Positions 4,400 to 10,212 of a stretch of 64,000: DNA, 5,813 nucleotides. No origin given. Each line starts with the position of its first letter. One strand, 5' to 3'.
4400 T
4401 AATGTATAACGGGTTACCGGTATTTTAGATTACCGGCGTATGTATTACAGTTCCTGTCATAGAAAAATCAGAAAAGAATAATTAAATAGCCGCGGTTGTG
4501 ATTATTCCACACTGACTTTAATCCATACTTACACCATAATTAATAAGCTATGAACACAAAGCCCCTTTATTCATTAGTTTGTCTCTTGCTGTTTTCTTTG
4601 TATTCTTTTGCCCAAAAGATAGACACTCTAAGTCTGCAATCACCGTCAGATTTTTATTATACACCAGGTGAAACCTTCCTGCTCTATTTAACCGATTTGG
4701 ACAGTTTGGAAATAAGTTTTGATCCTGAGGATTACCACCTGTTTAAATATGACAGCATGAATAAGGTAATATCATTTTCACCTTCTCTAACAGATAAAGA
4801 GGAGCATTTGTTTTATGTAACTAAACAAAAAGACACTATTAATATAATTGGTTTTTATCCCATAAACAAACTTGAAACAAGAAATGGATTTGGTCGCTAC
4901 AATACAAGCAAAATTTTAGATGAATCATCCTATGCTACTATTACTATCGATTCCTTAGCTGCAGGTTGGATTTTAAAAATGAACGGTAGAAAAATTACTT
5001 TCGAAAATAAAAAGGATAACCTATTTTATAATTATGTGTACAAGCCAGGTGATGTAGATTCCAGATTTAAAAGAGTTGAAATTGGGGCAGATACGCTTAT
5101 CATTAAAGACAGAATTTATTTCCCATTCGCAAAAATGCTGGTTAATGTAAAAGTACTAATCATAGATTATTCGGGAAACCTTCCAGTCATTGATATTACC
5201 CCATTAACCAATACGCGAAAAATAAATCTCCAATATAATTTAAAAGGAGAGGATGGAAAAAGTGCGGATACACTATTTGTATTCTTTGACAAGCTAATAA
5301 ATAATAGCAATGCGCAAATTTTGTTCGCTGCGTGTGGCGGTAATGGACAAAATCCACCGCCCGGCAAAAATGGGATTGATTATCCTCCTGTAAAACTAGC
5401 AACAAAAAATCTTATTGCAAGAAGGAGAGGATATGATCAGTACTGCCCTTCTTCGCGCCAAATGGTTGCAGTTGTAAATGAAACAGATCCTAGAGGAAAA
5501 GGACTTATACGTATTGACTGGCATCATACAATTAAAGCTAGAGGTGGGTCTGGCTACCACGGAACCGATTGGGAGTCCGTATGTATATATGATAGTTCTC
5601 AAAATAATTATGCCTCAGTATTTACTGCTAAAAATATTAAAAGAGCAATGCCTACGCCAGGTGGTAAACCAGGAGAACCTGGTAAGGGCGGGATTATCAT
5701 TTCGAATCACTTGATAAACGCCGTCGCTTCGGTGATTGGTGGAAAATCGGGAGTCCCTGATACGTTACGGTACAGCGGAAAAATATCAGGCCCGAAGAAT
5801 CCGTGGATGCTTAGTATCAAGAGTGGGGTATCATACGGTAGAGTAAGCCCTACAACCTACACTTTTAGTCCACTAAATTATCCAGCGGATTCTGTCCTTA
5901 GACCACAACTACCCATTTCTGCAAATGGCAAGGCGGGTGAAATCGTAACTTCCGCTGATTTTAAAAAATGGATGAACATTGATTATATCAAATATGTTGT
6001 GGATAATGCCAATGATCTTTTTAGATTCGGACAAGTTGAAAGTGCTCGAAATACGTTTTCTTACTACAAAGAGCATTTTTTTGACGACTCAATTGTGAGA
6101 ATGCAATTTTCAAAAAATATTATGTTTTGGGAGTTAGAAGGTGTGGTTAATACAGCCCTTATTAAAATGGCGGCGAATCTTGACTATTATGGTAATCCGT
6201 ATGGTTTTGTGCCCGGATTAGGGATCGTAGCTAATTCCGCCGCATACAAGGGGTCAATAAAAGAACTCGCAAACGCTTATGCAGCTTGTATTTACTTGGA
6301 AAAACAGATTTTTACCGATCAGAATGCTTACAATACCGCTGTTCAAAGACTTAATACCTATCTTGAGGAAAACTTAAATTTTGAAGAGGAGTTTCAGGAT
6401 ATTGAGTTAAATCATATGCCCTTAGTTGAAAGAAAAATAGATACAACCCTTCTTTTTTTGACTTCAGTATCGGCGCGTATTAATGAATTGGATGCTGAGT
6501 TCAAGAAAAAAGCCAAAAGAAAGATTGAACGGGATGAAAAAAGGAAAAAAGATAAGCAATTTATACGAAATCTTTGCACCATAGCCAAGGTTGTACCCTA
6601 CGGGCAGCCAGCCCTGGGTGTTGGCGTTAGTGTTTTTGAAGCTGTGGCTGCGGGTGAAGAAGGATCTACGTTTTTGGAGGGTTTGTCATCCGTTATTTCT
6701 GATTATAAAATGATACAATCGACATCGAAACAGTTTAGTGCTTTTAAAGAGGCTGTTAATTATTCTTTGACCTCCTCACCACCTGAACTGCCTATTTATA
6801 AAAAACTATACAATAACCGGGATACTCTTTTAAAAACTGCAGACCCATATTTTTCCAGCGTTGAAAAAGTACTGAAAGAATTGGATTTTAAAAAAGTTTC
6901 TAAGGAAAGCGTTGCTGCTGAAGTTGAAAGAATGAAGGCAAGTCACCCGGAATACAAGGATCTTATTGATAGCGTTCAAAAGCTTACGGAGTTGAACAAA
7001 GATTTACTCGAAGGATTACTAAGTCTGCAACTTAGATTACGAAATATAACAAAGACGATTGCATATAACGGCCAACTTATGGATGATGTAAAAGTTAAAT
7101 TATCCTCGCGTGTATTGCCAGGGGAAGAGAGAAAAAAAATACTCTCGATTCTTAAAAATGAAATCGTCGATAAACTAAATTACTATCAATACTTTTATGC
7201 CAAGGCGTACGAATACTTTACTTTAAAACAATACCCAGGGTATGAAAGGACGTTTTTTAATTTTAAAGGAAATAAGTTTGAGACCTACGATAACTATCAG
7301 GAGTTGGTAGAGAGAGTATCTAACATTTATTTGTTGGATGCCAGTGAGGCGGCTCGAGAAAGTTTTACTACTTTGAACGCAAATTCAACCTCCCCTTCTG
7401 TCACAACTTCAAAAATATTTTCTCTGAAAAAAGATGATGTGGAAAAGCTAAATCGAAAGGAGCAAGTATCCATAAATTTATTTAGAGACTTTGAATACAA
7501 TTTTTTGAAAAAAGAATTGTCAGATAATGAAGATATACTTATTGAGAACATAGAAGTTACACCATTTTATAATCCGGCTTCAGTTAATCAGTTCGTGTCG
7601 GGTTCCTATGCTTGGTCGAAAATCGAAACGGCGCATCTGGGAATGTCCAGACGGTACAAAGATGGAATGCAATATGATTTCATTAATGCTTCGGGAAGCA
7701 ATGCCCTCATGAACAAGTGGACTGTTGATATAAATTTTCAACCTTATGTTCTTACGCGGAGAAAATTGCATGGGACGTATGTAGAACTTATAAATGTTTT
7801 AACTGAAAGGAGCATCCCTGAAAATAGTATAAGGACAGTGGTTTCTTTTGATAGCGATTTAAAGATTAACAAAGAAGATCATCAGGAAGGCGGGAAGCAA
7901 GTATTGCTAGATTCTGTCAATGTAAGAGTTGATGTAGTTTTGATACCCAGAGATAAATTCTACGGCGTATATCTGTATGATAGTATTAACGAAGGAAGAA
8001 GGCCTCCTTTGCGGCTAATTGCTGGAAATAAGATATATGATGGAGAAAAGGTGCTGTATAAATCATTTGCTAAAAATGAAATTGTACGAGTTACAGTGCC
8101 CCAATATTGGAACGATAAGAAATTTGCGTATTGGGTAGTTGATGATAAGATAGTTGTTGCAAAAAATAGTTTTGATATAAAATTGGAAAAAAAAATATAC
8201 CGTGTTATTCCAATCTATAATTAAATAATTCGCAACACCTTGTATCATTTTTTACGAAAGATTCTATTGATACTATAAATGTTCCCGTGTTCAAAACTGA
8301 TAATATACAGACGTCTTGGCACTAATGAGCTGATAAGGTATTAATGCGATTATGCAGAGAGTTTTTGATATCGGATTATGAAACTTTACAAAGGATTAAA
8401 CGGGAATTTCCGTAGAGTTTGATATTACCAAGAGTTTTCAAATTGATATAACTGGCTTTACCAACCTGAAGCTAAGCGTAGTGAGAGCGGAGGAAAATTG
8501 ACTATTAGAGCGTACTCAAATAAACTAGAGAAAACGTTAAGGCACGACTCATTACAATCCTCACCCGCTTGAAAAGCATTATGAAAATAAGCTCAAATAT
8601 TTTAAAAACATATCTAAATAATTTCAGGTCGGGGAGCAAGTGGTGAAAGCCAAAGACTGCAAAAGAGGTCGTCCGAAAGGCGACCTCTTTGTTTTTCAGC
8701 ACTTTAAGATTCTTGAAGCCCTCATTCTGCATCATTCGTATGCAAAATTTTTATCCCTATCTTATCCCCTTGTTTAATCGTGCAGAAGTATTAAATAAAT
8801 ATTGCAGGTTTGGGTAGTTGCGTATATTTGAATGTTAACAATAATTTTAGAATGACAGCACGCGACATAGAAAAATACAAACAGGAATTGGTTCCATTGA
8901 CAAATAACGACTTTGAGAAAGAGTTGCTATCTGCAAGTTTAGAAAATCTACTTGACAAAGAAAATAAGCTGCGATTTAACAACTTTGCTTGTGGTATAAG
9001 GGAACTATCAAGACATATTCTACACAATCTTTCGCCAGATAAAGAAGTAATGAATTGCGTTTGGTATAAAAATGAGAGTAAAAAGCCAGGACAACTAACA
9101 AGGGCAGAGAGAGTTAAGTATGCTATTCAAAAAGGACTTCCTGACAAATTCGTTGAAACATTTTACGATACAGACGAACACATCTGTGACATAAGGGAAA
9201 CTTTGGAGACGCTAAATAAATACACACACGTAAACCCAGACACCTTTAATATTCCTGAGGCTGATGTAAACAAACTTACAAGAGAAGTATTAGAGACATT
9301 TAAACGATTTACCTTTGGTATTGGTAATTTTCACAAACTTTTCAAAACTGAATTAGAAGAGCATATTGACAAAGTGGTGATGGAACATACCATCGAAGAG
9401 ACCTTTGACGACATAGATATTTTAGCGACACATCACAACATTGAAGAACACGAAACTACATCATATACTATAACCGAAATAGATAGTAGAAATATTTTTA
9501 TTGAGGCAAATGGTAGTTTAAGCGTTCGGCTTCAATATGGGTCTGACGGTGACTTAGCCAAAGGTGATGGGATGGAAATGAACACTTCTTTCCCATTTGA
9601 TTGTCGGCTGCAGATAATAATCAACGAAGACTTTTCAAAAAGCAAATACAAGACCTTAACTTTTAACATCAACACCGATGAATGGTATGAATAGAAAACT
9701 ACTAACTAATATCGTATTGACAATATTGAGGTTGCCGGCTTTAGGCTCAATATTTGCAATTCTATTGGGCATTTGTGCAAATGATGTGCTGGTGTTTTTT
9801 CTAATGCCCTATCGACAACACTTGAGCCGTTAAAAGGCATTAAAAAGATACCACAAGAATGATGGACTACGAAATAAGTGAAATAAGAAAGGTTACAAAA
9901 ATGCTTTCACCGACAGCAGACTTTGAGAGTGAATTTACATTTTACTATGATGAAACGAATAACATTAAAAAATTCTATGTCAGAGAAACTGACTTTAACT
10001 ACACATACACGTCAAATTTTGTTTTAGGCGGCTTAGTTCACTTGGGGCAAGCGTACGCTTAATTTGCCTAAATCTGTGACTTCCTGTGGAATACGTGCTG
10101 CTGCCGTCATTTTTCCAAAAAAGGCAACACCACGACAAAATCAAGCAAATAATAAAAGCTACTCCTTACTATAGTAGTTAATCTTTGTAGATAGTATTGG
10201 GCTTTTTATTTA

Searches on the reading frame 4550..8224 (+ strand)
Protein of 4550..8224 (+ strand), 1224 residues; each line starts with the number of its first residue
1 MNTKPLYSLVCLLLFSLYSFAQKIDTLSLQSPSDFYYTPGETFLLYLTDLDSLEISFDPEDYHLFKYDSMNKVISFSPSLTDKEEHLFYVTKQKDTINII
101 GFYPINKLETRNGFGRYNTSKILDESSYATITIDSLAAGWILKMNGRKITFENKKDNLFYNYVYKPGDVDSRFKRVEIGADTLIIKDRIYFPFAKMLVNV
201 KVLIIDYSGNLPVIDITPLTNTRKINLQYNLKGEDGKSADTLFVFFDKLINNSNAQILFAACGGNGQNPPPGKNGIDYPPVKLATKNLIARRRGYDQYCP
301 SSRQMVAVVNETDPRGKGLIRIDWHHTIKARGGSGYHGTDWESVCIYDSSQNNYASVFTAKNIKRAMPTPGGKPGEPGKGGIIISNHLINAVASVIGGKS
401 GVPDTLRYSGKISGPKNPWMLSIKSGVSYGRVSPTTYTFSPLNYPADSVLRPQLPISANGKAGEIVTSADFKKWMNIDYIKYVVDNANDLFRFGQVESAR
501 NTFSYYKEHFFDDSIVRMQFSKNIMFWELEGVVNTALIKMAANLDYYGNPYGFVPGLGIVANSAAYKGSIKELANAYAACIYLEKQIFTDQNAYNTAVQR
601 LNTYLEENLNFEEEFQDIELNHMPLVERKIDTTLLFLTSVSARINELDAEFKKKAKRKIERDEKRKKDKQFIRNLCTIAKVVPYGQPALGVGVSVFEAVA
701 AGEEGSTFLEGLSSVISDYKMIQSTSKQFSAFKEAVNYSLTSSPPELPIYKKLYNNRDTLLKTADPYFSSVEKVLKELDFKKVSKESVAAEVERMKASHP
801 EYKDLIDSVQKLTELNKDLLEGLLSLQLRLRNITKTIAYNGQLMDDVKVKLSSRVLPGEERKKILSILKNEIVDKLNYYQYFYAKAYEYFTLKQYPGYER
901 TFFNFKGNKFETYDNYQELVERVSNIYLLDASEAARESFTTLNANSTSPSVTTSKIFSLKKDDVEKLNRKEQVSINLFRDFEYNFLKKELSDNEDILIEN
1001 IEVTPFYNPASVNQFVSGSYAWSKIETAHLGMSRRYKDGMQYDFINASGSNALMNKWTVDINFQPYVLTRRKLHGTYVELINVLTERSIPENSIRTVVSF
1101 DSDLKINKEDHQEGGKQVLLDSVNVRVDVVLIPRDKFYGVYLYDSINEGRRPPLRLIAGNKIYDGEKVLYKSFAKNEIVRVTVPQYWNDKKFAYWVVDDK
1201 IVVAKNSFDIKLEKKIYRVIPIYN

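Call 3: search_protein_families(library=pfam, proteins=[window:4550-8224:+], max_evalue=0.1)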
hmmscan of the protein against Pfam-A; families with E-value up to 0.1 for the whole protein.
window:4550-8224:+ (1224 aa): 1 family
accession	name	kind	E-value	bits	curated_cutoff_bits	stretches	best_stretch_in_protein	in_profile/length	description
PF07111.17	HCR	-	0.031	12.8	25.9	1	779-870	222-310/749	Alpha helical coiled-coil rod protein (HCR)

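Call 4: search_protein_families(library=padloc, proteins=[window:4550-8224:+], max_evalue=0.1)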
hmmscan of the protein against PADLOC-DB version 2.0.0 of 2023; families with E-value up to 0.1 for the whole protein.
window:4550-8224:+ (1224 aa): 0 families

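Call 5: search_protein_families(library=ncbifam, proteins=[window:4550-8224:+], max_evalue=0.1)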
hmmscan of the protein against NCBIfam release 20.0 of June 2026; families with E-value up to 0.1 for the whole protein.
window:4550-8224:+ (1224 aa): 0 families

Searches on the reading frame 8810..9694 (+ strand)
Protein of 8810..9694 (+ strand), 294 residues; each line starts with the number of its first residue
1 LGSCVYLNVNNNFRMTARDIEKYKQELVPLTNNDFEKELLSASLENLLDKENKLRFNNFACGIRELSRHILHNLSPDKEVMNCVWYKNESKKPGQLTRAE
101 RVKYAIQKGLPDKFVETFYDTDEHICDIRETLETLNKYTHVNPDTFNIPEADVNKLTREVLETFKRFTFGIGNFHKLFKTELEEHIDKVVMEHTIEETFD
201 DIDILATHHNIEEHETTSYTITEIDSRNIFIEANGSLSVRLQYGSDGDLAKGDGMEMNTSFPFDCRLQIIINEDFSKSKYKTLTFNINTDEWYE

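Call 3: search_protein_families(library=pfam, proteins=[window:8810-9694:+], max_evalue=0.1)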
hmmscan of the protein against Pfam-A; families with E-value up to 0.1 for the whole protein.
window:8810-9694:+ (294 aa): 2 families
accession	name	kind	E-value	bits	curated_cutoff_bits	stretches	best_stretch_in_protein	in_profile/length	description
PF18165.6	pP_pnuc_1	-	5.9e-40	136.4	26.3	1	32-164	5-133/133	Predicted pPIWI-associating nuclease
PF18166.6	pP_pnuc_2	-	1.1e-30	106.7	25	1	176-293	6-122/122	Predicted pPIWI-associating nuclease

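Call 4: search_protein_families(library=padloc, proteins=[window:8810-9694:+], max_evalue=0.1)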
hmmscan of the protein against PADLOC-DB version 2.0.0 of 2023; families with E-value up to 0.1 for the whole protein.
window:8810-9694:+ (294 aa): 2 families
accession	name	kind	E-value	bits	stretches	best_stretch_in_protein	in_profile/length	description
PDLC02413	Aga_Nuclease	-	3e-80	267.3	1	27-294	3-267/267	-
PDLC04143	HEC-01A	-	0.017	12.8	0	11-70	127-187/190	-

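Call 5: search_protein_families(library=ncbifam, proteins=[window:8810-9694:+], max_evalue=0.1)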
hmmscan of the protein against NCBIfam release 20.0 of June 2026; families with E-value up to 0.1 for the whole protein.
window:8810-9694:+ (294 aa): 0 families

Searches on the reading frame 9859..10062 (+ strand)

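Call 3: search_protein_families(library=pfam, proteins=[window:9859-10062:+], max_evalue=0.1)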
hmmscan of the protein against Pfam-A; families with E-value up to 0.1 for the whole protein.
window:9859-10062:+ (67 aa): 0 families

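Call 4: search_protein_families(library=padloc, proteins=[window:9859-10062:+], max_evalue=0.1)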
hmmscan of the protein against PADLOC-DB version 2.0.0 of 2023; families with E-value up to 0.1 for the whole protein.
window:9859-10062:+ (67 aa): 1 family
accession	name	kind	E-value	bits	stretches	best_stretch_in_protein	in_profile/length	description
PDLC05033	PDC-S51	-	4.6e-23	79.7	1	2-64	1-63/376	-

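Call 5: search_protein_families(library=ncbifam, proteins=[window:9859-10062:+], max_evalue=0.1)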
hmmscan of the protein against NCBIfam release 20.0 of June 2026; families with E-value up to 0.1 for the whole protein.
window:9859-10062:+ (67 aa): 0 families
